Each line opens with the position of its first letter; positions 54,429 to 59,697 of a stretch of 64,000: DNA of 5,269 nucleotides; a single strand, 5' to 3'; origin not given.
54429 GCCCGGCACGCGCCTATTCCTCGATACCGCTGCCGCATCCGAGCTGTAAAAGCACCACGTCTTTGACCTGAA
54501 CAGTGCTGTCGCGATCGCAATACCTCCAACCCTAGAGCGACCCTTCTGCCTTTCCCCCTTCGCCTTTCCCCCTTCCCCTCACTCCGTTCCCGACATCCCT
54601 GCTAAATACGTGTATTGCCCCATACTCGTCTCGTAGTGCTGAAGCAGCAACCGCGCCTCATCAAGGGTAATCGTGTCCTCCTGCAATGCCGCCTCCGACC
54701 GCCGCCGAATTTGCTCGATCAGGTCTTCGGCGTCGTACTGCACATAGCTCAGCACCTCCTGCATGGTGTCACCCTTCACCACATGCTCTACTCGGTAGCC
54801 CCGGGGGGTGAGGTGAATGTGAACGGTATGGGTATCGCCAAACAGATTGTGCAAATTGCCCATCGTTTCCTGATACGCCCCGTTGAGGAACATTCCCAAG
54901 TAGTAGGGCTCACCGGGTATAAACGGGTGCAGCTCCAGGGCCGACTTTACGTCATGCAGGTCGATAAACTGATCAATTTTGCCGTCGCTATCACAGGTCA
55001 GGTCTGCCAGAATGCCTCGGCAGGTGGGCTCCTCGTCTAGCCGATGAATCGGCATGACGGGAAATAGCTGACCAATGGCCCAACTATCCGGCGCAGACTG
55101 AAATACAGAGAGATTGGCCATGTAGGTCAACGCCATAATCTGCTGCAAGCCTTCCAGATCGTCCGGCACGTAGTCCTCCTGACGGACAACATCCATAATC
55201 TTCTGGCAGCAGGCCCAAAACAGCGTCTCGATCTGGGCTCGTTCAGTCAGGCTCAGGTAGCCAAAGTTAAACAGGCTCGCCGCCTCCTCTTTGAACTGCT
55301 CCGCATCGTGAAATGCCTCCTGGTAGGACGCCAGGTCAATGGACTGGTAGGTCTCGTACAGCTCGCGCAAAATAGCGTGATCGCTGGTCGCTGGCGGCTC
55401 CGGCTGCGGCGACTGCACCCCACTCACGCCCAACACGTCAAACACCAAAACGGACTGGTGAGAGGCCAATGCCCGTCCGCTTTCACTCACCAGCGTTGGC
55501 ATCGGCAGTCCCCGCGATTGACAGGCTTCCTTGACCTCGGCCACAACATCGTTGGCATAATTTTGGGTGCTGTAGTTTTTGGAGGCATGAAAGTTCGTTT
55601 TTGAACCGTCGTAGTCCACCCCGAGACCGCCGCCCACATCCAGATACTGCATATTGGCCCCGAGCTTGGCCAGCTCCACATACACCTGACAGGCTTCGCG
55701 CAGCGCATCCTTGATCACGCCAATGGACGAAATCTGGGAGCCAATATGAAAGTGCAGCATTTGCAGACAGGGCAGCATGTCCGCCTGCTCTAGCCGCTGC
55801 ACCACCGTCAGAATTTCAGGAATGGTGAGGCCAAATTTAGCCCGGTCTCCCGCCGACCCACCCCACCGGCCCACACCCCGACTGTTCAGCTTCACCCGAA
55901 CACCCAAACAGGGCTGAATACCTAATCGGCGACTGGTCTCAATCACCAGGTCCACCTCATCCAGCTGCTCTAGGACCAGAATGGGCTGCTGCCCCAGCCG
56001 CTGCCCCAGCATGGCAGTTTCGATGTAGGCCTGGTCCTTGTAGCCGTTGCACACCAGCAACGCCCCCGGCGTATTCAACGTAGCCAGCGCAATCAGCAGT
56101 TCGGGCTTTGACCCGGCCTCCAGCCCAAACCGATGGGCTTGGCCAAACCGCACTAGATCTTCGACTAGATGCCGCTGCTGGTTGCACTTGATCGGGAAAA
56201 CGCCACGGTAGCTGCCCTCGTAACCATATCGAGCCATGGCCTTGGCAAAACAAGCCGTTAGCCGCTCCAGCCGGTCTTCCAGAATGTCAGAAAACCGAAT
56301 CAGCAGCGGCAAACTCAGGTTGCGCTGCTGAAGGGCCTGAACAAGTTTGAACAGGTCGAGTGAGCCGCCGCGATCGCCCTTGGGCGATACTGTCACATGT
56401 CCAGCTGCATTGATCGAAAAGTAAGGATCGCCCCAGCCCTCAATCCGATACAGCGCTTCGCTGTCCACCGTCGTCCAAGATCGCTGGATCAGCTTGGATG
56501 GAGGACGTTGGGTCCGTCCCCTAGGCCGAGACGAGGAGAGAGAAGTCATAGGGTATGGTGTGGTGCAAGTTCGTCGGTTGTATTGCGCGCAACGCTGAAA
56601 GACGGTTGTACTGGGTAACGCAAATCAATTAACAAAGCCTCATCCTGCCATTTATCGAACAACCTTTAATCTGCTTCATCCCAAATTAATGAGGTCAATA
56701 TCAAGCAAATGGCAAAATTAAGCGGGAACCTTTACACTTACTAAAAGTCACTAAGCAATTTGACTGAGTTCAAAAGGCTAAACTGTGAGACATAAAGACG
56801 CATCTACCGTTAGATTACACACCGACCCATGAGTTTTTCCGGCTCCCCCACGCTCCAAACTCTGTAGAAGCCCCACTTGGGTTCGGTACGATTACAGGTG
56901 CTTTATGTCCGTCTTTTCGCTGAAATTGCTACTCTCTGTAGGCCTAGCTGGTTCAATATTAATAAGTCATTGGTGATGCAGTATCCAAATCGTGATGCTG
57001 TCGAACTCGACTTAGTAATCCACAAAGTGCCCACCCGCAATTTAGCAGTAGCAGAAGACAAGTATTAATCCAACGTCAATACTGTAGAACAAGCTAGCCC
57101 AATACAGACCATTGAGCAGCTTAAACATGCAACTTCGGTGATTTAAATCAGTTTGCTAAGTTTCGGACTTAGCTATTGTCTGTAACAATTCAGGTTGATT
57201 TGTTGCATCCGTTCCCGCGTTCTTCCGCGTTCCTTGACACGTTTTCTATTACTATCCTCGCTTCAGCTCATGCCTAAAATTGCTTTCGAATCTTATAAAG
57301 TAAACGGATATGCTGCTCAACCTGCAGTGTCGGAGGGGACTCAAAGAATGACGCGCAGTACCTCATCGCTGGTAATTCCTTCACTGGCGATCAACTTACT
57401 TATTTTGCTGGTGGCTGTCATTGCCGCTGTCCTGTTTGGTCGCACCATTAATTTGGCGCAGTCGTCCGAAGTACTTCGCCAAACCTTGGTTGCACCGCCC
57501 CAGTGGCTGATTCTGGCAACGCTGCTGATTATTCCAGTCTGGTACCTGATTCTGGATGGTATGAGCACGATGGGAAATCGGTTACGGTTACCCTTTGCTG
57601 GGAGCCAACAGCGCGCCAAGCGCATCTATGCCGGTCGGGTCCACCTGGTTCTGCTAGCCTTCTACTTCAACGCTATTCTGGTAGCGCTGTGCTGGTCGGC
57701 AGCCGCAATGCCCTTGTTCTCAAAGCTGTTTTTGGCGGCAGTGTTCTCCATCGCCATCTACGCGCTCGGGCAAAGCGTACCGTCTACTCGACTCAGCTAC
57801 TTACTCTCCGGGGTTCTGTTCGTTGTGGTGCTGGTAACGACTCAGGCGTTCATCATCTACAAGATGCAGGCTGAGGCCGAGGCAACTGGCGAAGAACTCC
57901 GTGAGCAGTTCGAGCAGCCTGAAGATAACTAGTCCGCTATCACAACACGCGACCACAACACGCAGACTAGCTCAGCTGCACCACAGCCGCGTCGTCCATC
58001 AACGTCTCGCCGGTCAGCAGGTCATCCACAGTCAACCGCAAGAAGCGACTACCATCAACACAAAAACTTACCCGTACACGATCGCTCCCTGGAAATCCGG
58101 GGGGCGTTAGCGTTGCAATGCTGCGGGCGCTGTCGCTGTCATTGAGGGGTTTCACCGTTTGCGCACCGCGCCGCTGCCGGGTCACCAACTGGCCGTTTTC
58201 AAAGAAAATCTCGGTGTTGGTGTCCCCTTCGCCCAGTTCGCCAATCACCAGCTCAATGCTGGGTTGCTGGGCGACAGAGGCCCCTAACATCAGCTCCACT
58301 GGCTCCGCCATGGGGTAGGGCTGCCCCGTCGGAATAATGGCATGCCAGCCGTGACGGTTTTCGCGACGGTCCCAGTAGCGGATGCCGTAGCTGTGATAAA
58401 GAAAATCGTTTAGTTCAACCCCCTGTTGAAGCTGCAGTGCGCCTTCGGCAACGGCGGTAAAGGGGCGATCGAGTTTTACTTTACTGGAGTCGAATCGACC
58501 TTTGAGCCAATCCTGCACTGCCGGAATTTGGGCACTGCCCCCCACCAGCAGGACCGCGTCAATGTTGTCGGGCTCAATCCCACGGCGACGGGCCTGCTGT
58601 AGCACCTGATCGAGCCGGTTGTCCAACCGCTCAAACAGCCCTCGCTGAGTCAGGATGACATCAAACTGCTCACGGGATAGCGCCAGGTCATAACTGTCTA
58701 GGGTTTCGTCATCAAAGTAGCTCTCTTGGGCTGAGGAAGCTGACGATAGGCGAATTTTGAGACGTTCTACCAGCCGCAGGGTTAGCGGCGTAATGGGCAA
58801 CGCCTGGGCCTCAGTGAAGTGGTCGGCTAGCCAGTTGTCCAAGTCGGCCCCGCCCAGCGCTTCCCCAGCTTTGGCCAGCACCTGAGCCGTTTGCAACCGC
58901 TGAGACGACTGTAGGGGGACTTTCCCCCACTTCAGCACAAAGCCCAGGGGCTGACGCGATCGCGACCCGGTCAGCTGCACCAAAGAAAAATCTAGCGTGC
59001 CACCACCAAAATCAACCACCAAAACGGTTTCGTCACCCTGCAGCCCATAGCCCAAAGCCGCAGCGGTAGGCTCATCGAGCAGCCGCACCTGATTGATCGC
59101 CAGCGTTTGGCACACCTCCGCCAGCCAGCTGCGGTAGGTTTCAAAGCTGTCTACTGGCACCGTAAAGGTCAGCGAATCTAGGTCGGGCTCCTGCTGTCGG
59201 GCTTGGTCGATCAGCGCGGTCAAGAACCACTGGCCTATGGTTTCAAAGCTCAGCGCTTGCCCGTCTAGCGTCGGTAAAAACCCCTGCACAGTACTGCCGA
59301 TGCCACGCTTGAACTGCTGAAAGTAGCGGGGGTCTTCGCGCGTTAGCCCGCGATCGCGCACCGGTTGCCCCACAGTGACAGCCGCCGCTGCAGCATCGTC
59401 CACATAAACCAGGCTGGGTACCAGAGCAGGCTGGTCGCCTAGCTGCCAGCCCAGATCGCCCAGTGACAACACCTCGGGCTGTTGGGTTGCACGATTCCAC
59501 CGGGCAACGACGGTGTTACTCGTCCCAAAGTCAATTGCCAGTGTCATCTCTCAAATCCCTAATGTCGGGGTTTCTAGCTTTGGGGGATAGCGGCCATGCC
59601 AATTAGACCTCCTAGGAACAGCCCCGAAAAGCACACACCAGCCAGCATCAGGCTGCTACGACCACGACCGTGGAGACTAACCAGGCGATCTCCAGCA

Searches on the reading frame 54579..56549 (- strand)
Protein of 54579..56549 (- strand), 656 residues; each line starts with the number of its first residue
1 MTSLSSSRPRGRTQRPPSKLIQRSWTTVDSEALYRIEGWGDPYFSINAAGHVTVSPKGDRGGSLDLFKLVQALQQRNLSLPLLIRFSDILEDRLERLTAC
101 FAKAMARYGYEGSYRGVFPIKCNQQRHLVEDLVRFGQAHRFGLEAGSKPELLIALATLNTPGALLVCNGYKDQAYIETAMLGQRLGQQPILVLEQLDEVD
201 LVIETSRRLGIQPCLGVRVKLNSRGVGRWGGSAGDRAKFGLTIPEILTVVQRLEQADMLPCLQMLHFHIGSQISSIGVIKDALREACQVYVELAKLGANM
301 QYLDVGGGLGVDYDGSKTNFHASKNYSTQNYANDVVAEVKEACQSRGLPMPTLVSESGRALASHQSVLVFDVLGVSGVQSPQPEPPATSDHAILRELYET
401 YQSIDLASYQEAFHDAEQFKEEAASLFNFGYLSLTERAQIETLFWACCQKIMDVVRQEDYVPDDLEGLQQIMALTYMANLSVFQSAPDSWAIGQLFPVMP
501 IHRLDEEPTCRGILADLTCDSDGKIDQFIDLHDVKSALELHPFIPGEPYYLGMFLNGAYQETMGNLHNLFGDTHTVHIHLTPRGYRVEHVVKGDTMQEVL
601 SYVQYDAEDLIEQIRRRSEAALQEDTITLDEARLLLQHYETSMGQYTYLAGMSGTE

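Call 88: search_protein_families(library=pfam, proteins=[window:54579-56549:-], max_evalue=0.0001)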
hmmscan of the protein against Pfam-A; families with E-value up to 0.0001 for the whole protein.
window:54579-56549:- (656 aa): 3 families
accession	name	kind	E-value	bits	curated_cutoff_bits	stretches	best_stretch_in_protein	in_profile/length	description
PF02784.22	Orn_Arg_deC_N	-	2.1e-37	129.3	23.4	1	109-362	16-246/247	Pyridoxal-dependent decarboxylase, pyridoxal binding domain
PF17810.6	Arg_decarb_HB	-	8.6e-26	90.5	23.3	1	389-468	3-83/84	Arginine decarboxylase helical bundle domain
PF17944.6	Arg_decarbox_C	-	9.5e-15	55.3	23.3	1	596-649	1-51/51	Arginine decarboxylase C-terminal helical extension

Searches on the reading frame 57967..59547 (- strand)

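Call 88: search_protein_families(library=pfam, proteins=[window:57967-59547:-], max_evalue=0.0001)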
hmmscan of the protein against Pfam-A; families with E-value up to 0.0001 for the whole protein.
window:57967-59547:- (526 aa): 2 families
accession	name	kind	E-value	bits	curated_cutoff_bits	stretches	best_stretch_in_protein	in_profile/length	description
PF00012.26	HSP70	-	1.4e-27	96.7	20.6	2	223-371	212-369/599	Hsp70 protein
PF06723.19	MreB_Mbl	-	1.2e-10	41.2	27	1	92-194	62-166/327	MreB/Mbl protein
